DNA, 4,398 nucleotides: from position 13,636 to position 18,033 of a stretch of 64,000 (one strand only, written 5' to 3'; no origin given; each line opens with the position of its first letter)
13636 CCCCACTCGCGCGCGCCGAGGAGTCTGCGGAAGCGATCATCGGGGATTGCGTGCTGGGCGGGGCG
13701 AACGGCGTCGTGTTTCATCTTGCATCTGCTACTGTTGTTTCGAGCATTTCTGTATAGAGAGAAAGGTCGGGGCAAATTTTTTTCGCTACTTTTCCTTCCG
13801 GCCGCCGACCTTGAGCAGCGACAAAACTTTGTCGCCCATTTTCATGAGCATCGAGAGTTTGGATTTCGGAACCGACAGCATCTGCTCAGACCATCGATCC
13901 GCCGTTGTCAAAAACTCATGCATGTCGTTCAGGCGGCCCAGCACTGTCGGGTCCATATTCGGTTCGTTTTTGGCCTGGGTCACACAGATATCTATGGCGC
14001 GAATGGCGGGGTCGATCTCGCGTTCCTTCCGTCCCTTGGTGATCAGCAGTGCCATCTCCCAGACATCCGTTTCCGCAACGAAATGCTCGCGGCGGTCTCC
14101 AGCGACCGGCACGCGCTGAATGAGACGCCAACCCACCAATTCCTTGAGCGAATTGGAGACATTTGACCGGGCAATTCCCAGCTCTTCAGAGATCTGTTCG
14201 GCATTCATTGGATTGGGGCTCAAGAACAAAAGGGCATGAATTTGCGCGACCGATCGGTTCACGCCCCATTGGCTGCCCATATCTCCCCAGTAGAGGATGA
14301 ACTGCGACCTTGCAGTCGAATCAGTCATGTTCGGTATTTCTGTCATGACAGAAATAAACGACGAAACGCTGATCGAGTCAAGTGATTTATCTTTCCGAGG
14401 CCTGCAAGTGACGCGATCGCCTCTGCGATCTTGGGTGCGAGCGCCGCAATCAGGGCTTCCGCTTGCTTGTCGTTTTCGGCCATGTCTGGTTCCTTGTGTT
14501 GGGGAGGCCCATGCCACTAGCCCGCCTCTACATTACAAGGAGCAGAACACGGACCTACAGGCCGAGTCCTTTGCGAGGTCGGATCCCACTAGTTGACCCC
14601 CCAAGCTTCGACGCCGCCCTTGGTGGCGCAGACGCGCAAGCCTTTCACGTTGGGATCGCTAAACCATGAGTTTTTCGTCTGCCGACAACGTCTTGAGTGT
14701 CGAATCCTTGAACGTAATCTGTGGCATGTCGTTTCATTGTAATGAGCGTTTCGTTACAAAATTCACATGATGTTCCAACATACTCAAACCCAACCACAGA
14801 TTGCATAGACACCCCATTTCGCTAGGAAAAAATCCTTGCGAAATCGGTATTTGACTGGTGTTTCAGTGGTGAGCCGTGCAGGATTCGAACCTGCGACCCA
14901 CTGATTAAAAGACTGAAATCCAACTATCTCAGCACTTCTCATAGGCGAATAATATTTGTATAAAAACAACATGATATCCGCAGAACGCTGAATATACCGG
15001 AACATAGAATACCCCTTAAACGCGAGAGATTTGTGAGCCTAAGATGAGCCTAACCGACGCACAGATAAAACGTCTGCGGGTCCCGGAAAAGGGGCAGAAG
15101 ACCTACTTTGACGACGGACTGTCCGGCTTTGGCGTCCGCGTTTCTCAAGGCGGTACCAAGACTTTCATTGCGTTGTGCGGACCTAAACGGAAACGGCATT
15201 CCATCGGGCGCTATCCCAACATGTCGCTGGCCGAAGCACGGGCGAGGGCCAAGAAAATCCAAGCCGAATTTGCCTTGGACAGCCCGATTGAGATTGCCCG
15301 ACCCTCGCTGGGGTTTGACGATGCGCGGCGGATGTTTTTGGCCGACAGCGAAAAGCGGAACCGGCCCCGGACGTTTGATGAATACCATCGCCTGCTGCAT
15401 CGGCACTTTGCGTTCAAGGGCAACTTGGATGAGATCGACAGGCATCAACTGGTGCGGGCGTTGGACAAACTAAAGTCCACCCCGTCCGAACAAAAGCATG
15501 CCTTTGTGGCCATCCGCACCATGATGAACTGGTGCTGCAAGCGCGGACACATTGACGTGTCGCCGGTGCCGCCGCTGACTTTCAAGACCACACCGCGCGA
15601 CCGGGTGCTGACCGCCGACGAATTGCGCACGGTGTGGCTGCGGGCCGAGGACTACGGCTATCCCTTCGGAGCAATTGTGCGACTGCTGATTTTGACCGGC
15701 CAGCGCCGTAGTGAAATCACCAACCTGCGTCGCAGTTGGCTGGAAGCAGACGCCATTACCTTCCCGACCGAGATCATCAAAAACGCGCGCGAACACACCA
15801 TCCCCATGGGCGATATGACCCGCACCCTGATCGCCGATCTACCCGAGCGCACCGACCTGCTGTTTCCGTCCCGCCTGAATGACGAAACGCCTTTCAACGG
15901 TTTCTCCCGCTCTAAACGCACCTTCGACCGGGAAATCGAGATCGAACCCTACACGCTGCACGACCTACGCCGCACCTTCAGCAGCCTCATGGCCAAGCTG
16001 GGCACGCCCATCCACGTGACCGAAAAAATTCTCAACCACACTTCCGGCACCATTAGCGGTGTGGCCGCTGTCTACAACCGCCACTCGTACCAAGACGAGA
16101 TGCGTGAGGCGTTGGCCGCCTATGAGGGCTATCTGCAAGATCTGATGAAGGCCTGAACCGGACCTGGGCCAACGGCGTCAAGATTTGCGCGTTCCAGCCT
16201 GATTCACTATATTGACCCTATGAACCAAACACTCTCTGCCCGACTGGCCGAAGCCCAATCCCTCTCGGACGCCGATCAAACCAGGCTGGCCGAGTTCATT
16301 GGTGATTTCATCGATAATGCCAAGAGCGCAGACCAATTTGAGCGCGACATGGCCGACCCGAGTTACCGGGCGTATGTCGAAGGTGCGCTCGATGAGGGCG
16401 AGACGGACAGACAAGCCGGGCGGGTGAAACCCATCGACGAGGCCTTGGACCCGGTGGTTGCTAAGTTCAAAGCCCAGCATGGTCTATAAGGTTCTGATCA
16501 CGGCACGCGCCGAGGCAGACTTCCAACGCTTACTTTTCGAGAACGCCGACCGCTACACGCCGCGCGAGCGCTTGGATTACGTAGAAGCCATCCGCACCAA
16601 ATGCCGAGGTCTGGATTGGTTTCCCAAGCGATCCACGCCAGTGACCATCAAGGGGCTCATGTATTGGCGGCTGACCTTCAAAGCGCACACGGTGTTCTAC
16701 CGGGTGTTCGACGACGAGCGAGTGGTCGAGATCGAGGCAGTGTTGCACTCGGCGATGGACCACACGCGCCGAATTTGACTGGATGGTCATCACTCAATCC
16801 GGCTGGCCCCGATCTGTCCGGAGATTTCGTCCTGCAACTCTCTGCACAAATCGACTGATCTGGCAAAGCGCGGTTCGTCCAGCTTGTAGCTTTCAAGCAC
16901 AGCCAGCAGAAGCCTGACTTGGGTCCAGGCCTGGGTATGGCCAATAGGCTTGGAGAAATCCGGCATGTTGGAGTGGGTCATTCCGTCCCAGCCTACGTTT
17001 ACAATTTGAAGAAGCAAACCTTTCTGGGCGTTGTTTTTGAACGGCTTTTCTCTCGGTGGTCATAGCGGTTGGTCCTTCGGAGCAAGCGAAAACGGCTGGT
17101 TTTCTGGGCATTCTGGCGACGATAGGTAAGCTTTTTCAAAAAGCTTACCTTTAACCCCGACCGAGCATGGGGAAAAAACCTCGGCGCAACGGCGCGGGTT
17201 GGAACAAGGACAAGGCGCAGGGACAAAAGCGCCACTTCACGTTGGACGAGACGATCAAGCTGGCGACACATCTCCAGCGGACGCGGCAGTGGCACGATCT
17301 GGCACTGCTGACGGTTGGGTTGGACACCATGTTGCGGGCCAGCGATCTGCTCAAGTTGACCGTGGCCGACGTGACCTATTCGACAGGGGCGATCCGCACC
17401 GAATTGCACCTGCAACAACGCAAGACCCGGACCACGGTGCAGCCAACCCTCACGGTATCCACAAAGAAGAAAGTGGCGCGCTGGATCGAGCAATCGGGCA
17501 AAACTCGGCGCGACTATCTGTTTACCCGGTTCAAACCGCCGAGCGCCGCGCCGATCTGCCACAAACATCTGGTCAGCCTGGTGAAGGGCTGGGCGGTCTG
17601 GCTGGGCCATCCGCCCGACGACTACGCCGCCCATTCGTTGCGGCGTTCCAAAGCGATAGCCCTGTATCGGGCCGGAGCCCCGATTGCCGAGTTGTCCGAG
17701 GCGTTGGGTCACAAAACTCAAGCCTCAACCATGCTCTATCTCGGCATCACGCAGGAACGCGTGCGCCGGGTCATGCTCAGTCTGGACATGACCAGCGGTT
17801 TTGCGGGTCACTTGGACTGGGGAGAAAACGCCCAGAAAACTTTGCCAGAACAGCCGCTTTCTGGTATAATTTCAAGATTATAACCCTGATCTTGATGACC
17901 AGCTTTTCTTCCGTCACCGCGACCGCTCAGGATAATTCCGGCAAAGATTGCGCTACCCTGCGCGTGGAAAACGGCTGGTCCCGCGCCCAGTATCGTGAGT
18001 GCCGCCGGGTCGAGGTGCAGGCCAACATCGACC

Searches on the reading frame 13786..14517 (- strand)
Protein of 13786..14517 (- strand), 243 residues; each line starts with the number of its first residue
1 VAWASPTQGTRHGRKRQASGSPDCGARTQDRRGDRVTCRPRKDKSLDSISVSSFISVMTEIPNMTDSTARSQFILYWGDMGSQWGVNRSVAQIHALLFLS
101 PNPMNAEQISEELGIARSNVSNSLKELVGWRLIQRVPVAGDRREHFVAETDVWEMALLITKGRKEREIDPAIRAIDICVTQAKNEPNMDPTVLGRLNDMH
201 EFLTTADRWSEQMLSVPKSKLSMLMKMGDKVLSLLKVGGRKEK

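Call 57: search_protein_families(library=pfam, max_evalue=0.001, proteins=[window:13786-14517:-])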
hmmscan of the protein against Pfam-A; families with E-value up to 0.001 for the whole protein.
window:13786-14517:- (243 aa): 6 families
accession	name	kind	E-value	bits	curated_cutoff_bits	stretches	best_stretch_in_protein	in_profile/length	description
PF12802.13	MarR_2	-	9.4e-13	48.6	27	1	85-144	2-61/61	MarR family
PF01022.26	HTH_5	-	2.9e-06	27.5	22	1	96-134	8-46/47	Bacterial regulatory protein, arsR family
PF01047.28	MarR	-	5.9e-05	23.3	24.6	1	102-144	16-58/59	MarR family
PF09339.16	HTH_IclR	-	0.00016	21.8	22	1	101-137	16-52/52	IclR helix-turn-helix domain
PF01978.25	TrmB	-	0.00023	21.4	25.6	1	99-137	18-56/68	Sugar-specific transcriptional regulator TrmB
PF13463.12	HTH_27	-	0.00039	21.1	22.2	1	100-151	13-66/68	Winged helix DNA-binding domain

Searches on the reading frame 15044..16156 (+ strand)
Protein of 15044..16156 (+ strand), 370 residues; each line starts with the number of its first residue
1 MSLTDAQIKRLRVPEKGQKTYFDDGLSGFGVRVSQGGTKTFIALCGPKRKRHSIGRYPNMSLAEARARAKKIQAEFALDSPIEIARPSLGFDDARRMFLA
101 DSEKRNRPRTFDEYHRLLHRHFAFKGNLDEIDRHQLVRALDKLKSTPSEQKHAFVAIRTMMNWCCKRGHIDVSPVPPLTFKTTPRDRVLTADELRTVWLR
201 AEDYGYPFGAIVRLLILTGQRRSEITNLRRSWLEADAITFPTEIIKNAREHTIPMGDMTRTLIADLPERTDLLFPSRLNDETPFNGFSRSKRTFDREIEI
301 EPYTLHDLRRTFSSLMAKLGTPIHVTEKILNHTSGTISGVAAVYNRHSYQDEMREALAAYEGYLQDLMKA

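Call 57: search_protein_families(library=pfam, max_evalue=0.001, proteins=[window:15044-16156:+])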
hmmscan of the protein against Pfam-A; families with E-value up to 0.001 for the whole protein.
window:15044-16156:+ (370 aa): 2 families
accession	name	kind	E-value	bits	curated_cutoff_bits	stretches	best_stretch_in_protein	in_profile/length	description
PF00589.27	Phage_integrase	-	8.6e-18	65.1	27.1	1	189-349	3-170/172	Phage integrase family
PF13356.12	Arm-DNA-bind_3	-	2.4e-13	50.4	27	1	3-78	1-72/83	Arm DNA-binding domain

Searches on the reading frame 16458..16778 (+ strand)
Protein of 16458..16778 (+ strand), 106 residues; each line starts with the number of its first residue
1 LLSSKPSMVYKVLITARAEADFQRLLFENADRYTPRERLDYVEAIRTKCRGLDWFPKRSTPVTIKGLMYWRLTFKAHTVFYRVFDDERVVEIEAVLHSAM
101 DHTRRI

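Call 79: search_protein_families(library=pfam, max_evalue=0.001, proteins=[window:16458-16778:+])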
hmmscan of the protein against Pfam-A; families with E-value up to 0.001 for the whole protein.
window:16458-16778:+ (106 aa): 1 family
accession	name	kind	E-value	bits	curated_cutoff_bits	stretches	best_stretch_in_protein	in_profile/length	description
PF05016.21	ParE_toxin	-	2.7e-11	44.3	23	1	12-101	1-88/89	ParE toxin of type II toxin-antitoxin system, parDE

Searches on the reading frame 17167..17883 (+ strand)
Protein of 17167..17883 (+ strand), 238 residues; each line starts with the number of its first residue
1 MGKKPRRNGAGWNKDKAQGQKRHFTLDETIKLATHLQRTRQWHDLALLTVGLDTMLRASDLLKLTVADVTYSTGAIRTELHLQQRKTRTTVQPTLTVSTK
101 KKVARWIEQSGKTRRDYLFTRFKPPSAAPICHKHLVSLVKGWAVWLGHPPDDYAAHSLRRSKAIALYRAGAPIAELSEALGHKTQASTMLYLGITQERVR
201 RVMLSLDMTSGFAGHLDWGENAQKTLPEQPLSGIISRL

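Call 79: search_protein_families(library=pfam, max_evalue=0.001, proteins=[window:17167-17883:+])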
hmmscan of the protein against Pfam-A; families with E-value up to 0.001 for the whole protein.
window:17167-17883:+ (238 aa): 1 family
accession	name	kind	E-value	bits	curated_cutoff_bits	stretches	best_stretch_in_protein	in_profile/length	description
PF00589.27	Phage_integrase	-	6.1e-20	72.1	27.1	1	25-195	4-169/172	Phage integrase family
